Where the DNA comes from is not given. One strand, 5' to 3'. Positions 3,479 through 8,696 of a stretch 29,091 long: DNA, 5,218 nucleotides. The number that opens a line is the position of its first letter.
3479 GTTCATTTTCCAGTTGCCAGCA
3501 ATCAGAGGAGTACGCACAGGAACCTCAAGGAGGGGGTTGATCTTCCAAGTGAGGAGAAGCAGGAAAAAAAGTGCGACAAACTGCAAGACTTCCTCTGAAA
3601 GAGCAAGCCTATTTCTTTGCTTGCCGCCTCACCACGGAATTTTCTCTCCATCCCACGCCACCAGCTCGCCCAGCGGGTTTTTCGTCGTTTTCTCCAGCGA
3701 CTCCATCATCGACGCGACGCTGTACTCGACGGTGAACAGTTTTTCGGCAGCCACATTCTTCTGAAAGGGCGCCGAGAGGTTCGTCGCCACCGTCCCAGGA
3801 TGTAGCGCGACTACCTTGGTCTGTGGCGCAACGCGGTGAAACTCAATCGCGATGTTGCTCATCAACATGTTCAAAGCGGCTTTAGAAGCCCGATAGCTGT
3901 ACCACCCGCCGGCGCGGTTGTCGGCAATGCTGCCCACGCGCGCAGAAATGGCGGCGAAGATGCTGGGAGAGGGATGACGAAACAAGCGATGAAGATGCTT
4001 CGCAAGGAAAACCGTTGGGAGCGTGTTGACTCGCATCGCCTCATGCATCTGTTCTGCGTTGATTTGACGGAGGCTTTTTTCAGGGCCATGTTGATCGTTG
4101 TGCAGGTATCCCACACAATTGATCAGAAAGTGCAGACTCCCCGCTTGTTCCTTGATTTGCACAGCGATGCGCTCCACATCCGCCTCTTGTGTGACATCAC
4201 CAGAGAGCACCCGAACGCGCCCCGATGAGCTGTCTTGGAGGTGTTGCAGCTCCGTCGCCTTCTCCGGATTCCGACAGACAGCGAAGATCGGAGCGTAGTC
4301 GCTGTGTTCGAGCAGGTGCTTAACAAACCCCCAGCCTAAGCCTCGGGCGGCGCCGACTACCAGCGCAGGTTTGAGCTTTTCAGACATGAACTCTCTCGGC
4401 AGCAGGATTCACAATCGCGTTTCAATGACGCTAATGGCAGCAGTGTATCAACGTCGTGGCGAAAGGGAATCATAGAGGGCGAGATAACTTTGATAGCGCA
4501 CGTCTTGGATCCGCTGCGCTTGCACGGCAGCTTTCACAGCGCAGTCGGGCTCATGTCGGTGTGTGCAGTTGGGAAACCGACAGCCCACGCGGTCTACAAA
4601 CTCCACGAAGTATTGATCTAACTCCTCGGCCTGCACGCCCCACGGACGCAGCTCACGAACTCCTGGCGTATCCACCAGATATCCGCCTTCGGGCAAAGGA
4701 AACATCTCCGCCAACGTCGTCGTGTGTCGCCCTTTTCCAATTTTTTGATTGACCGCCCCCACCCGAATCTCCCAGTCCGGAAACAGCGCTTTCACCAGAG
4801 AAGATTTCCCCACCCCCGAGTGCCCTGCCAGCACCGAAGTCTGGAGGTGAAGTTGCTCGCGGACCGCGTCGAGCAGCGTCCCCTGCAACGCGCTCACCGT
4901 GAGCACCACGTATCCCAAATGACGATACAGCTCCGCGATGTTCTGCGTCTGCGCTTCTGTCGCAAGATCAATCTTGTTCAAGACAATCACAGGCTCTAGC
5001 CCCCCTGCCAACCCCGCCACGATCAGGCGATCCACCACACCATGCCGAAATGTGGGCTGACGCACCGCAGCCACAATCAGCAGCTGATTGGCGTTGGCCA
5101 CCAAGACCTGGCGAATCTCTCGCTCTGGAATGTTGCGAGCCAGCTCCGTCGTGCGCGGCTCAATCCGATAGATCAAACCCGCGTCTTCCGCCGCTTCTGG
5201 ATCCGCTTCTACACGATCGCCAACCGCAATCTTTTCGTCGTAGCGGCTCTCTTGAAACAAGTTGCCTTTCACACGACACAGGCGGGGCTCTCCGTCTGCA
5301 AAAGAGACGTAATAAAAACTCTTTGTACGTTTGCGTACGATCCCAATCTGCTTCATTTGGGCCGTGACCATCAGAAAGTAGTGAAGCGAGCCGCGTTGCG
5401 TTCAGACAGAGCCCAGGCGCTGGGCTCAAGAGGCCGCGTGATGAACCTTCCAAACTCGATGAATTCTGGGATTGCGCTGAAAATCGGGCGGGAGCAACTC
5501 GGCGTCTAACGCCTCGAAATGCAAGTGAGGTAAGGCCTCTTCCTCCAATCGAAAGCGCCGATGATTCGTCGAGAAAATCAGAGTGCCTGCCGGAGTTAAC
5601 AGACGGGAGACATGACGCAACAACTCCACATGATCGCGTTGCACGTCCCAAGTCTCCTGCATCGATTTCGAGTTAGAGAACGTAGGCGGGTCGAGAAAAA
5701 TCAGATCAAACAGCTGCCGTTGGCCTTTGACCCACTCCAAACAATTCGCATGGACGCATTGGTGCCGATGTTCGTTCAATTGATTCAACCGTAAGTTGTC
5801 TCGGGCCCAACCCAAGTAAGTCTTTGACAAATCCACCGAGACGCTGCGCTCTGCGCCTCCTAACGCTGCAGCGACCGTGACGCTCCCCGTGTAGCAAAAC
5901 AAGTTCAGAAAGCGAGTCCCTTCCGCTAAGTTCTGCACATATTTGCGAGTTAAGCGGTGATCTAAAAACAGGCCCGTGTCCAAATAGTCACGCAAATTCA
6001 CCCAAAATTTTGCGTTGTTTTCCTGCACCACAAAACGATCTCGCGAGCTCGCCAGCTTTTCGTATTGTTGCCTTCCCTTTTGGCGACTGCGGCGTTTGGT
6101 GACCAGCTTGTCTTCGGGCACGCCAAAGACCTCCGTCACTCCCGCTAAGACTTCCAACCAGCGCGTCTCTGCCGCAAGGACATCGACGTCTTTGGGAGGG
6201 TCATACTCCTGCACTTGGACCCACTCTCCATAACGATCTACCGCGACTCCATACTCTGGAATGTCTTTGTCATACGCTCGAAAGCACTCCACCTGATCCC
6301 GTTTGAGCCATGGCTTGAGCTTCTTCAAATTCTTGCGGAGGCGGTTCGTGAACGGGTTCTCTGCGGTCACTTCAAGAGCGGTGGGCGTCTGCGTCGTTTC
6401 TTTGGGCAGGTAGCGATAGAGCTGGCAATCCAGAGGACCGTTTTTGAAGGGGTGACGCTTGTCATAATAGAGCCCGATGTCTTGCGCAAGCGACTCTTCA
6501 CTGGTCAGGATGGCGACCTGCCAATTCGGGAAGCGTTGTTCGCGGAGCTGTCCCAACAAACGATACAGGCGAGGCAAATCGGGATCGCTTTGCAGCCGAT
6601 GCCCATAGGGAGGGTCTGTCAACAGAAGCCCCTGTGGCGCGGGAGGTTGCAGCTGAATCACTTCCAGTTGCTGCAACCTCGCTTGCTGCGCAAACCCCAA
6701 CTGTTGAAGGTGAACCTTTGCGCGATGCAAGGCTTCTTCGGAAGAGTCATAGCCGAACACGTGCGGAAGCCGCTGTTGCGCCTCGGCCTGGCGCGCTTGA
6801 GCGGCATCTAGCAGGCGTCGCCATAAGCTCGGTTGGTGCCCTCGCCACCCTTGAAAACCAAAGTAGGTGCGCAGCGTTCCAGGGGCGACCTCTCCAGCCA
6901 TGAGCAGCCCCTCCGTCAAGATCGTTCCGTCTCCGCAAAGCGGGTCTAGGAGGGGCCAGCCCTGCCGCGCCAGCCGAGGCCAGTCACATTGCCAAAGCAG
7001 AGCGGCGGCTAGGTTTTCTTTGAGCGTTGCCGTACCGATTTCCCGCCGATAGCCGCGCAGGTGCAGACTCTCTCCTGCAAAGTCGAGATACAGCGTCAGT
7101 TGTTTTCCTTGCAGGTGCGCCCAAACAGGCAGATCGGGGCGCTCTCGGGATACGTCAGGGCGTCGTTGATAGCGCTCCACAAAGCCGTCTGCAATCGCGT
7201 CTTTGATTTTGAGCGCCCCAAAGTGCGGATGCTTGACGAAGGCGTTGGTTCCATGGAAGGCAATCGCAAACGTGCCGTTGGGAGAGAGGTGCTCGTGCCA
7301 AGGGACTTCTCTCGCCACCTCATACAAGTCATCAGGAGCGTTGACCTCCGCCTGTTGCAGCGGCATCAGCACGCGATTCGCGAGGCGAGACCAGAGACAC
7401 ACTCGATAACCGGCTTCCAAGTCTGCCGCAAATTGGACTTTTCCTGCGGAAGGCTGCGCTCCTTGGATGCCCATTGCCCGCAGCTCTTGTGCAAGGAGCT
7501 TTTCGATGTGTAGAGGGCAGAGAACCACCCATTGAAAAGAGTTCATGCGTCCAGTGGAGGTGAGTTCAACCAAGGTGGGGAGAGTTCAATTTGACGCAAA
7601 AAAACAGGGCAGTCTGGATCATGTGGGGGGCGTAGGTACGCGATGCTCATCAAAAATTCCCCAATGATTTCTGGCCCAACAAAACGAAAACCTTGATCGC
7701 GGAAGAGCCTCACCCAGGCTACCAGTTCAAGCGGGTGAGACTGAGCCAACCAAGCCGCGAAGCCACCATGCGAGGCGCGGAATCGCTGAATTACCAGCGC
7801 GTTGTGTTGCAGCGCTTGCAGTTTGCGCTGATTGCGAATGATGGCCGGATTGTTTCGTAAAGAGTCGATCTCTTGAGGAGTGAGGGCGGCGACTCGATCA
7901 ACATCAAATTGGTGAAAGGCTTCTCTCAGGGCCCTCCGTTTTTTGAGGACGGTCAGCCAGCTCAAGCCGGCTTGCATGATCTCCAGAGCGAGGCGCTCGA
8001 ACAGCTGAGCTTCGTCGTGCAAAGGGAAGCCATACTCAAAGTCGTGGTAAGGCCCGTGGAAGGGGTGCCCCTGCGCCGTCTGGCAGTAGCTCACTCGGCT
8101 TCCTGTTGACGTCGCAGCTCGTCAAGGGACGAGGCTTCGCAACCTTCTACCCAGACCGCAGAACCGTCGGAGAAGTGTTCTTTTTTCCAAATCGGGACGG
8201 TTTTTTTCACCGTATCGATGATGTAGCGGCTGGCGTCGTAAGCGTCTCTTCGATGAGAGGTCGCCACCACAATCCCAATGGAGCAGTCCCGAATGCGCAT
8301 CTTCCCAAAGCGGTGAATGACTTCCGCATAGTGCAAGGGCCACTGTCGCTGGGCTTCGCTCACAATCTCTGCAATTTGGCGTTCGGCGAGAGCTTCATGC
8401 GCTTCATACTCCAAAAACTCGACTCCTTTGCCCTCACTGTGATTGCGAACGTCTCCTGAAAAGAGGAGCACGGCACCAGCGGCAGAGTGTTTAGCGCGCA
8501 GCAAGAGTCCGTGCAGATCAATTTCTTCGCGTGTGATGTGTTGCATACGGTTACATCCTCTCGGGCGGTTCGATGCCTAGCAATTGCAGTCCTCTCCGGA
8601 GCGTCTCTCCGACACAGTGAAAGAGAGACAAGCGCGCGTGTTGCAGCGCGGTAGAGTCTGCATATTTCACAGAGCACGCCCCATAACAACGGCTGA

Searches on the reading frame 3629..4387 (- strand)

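Call 67: search_protein_families(library=pfam, proteins=[window:3629-4387:-], max_evalue=0.00001)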
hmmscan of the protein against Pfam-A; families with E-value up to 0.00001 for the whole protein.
window:3629-4387:- (252 aa): 3 families
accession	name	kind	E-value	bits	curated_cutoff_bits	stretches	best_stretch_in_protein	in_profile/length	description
PF00106.31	adh_short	-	5.1e-25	88.5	26.6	1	7-210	2-192/195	short chain dehydrogenase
PF13561.12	adh_short_C2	-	5.5e-23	82.2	27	1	12-216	1-192/236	Enoyl-(Acyl carrier protein) reductase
PF08659.16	KR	-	4.1e-09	37.1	22.6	1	9-174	4-158/180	KR domain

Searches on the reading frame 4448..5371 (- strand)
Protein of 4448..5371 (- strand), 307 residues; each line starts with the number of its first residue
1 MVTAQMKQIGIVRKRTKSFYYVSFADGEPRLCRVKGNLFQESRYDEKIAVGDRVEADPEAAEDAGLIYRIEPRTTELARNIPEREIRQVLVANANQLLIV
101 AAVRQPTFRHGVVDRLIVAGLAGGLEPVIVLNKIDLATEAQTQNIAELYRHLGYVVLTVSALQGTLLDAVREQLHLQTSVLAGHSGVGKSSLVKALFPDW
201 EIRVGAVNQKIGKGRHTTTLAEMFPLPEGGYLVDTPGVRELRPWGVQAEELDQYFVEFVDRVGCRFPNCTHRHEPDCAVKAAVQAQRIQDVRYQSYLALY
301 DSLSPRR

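Call 67: search_protein_families(library=pfam, proteins=[window:4448-5371:-], max_evalue=0.00001)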
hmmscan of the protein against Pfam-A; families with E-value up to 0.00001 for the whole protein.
window:4448-5371:- (307 aa): 3 families
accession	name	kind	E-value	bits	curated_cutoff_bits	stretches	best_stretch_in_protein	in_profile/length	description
PF03193.22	RsgA_GTPase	-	2.8e-53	180.7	30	1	70-241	1-171/174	RsgA GTPase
PF16745.11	RsgA_N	-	2.7e-07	30.7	27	1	10-63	2-51/54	RsgA N-terminal domain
PF13191.12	AAA_16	-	8.3e-06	26.8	32.6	0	165-203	14-51/167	AAA ATPase domain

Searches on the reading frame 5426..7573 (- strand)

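Call 44: search_protein_families(library=pfam, proteins=[window:5426-7573:-], max_evalue=0.01)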
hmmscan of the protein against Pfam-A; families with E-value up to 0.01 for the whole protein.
window:5426-7573:- (715 aa): 10 families
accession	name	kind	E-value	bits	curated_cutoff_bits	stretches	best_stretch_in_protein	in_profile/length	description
PF01170.24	UPF0020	-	4.7e-37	128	22.3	1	173-385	1-195/197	RMKL-like, methyltransferase domain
PF10672.15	Methyltrans_SAM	-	2.2e-26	93.2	27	1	466-686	39-261/286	S-adenosylmethionine-dependent methyltransferase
PF02926.22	THUMP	-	9.4e-18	64.8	20.6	1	81-164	5-84/84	THUMP domain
PF22020.1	RlmL_1st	-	2.6e-17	63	27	1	16-69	3-55/55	RlmL ferredoxin-like domain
PF03602.21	Cons_hypoth95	-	6.9e-11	42.6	24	1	547-643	37-134/182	Conserved hypothetical protein 95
PF13847.12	Methyltransf_31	-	3.3e-10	40.2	27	1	551-671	3-113/145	Methyltransferase domain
PF13649.12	Methyltransf_25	-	1.1e-06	29.7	27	0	556-663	2-97/97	Methyltransferase domain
PF08241.18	Methyltransf_11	-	4.2e-05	24.5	21.2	0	560-667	5-95/95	Methyltransferase domain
PF08242.18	Methyltransf_12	-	8.9e-05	23.6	30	0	560-665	5-98/98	Methyltransferase domain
PF06325.19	PrmA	-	0.0051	16.8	22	0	551-612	161-222/296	Ribosomal protein L11 methyltransferase (PrmA)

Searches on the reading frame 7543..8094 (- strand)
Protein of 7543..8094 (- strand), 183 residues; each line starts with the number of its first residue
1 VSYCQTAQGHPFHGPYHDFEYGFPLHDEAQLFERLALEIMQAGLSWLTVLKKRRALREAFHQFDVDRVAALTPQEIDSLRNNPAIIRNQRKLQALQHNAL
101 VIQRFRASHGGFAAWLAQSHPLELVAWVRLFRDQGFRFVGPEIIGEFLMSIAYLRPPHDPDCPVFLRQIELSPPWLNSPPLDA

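Call 44: search_protein_families(library=pfam, proteins=[window:7543-8094:-], max_evalue=0.01)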
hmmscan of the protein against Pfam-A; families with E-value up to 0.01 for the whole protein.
window:7543-8094:- (183 aa): 1 family
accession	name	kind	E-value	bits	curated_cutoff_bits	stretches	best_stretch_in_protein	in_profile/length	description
PF03352.18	Adenine_glyco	-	9.4e-37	127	25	1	10-118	5-113/177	Methyladenine glycosylase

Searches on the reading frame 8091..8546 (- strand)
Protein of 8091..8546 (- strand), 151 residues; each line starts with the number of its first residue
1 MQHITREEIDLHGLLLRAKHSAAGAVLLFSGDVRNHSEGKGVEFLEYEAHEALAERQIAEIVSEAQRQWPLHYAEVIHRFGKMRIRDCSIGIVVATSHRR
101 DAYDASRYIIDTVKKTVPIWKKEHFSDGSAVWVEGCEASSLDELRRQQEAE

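Call 44: search_protein_families(library=pfam, proteins=[window:8091-8546:-], max_evalue=0.01)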
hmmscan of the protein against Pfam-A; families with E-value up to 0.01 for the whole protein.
window:8091-8546:- (151 aa): 1 family
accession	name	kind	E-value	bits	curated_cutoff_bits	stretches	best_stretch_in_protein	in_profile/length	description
PF02391.22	MoaE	-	2.5e-33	115.1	23.4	1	4-115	1-113/114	MoaE protein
